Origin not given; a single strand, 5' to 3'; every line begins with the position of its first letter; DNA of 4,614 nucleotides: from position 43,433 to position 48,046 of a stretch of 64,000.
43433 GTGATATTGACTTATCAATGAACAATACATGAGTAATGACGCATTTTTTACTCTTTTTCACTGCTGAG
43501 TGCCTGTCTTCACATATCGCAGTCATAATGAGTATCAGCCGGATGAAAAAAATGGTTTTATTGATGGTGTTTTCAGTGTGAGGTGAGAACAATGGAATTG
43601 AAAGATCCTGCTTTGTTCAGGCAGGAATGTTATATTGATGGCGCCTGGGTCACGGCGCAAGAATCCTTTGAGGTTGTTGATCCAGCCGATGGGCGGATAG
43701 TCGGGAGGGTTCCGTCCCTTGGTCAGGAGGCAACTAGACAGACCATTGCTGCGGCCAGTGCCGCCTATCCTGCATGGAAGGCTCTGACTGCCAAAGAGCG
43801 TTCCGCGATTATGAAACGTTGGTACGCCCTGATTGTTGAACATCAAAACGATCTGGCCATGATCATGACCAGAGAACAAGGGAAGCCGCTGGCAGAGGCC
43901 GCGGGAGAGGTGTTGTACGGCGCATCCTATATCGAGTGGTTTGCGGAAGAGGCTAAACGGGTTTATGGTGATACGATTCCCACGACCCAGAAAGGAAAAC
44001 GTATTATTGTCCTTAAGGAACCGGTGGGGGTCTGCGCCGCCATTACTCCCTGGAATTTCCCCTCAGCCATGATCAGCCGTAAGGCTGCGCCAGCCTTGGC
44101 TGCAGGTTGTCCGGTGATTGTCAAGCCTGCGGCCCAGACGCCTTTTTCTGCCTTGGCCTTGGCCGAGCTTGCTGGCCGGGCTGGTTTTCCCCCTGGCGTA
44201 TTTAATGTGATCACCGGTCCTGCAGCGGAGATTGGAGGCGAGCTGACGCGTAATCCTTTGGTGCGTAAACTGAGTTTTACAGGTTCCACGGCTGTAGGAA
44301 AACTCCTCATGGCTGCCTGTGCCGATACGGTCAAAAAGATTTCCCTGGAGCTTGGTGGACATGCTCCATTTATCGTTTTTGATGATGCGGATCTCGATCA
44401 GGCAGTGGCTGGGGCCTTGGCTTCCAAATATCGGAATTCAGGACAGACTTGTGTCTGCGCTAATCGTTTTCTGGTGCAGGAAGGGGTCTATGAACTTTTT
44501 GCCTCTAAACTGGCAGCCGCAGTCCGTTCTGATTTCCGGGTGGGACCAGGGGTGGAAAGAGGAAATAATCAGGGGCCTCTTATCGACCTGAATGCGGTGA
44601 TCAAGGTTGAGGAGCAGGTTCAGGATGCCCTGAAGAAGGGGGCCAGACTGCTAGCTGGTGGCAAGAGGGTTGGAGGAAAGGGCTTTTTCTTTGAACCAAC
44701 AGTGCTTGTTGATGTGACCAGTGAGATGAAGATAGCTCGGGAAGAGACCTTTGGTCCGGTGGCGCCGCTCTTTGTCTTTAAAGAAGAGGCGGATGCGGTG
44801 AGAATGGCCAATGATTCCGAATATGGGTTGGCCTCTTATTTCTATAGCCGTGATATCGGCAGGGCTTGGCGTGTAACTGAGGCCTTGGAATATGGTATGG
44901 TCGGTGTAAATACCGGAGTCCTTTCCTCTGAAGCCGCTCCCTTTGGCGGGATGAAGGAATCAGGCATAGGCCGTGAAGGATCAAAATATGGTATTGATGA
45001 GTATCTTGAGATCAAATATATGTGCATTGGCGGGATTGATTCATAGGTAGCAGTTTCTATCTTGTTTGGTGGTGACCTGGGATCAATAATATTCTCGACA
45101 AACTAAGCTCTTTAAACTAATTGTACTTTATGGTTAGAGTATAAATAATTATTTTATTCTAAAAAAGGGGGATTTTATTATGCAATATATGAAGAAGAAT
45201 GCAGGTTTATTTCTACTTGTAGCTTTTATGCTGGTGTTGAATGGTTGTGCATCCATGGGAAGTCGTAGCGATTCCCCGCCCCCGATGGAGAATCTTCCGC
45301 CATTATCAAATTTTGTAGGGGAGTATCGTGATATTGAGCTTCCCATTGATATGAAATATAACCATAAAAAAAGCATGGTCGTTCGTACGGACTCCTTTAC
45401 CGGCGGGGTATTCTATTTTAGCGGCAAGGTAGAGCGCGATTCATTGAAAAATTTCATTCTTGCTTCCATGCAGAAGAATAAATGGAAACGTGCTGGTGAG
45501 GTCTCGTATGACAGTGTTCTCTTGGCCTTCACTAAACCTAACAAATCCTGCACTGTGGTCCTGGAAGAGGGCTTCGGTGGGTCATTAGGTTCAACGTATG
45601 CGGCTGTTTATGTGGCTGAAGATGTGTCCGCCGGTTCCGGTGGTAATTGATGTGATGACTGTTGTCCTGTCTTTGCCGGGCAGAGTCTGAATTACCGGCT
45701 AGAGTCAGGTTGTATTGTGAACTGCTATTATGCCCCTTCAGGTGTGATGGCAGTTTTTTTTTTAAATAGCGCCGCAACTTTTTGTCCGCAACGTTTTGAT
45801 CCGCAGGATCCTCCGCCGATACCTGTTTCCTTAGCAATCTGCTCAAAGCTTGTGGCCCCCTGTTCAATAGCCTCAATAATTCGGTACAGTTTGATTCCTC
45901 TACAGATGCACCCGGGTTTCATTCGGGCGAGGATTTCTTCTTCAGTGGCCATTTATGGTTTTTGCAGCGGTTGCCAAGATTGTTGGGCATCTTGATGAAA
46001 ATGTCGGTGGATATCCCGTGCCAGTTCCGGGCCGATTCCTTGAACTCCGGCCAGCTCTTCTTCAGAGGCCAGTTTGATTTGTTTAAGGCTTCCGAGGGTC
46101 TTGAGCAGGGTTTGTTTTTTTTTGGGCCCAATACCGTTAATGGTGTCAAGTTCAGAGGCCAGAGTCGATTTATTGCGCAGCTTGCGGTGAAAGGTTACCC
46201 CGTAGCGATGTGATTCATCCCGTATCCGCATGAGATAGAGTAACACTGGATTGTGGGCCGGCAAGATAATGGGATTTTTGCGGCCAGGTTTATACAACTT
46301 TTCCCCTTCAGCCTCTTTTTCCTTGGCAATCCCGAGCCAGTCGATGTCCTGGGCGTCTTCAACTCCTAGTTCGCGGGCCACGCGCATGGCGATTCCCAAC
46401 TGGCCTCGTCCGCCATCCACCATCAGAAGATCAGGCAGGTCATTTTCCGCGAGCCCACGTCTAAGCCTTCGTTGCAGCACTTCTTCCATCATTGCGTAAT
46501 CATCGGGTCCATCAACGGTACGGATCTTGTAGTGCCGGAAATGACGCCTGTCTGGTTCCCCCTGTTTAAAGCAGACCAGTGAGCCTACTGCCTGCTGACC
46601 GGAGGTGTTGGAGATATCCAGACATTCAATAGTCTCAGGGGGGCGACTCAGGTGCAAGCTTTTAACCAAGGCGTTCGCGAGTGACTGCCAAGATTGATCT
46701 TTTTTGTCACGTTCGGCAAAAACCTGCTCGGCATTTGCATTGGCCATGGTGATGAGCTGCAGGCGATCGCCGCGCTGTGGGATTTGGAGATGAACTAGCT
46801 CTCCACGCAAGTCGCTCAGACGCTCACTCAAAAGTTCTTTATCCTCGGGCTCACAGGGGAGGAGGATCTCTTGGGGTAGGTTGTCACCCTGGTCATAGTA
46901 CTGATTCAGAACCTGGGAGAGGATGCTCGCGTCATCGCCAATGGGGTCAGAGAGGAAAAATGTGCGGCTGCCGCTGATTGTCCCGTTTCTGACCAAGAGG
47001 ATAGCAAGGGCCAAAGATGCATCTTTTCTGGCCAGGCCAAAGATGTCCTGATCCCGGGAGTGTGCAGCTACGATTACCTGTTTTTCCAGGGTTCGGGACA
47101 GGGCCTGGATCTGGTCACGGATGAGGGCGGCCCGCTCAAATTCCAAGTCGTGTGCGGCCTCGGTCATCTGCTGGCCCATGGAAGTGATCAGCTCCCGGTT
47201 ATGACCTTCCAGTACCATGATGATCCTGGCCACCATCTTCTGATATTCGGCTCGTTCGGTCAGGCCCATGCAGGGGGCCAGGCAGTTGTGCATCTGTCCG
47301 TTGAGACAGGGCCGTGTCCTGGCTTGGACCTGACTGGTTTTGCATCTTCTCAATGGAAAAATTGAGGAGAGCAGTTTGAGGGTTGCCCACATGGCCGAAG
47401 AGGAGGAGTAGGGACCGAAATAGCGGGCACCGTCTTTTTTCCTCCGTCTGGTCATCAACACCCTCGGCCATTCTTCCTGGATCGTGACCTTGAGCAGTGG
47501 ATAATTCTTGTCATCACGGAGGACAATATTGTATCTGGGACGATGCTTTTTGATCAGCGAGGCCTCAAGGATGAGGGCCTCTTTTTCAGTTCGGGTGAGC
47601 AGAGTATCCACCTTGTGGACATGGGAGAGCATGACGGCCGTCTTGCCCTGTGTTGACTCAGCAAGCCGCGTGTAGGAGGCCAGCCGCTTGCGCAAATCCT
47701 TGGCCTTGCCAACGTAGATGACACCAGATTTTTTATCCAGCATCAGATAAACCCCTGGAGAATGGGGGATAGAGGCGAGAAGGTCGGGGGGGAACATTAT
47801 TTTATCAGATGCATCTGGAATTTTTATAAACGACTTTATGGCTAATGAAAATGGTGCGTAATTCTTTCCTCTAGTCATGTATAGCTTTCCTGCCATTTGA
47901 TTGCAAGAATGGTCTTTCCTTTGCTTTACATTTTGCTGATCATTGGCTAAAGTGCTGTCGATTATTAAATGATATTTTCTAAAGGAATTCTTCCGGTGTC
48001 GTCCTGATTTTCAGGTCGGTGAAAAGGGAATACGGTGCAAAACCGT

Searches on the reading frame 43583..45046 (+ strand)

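Call 40: search_protein_families(library=pfam, proteins=[window:43583-45046:+], max_evalue=0.00001)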
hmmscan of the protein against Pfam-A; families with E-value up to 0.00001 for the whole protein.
window:43583-45046:+ (487 aa): 1 family
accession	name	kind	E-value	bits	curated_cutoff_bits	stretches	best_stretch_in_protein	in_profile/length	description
PF00171.27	Aldedh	-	1.2e-170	568.5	23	1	22-479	1-460/461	Aldehyde dehydrogenase family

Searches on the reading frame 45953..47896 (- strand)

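Call 40: search_protein_families(library=pfam, proteins=[window:45953-47896:-], max_evalue=0.00001)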
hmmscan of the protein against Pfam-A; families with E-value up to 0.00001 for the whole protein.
window:45953-47896:- (647 aa): 7 families
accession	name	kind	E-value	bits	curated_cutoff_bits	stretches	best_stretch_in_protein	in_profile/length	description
PF08459.17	UvrC_RNaseH_dom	-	9.9e-50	168.9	22.3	1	413-567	3-159/159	UvrC RNAse H endonuclease domain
PF22920.2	UvrC_RNaseH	-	3.2e-31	108.1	24.3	1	282-395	1-115/116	UvrC Ribonuclease H-like domain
PF01541.30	GIY-YIG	-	2.3e-10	41.1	22.6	1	47-123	2-78/78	GIY-YIG catalytic domain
PF14520.12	HHH_5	-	5e-10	40.2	27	1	581-631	2-53/57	Helix-hairpin-helix domain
PF12826.13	HHH_2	-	6.1e-09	36.4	27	1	586-639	8-61/64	Helix-hairpin-helix motif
PF00633.29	HHH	-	1.9e-08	34.2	24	0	603-631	1-29/30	Helix-hairpin-helix motif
PF02151.25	UVR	-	4e-08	33.2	21.5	1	235-267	2-34/36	UvrB/uvrC motif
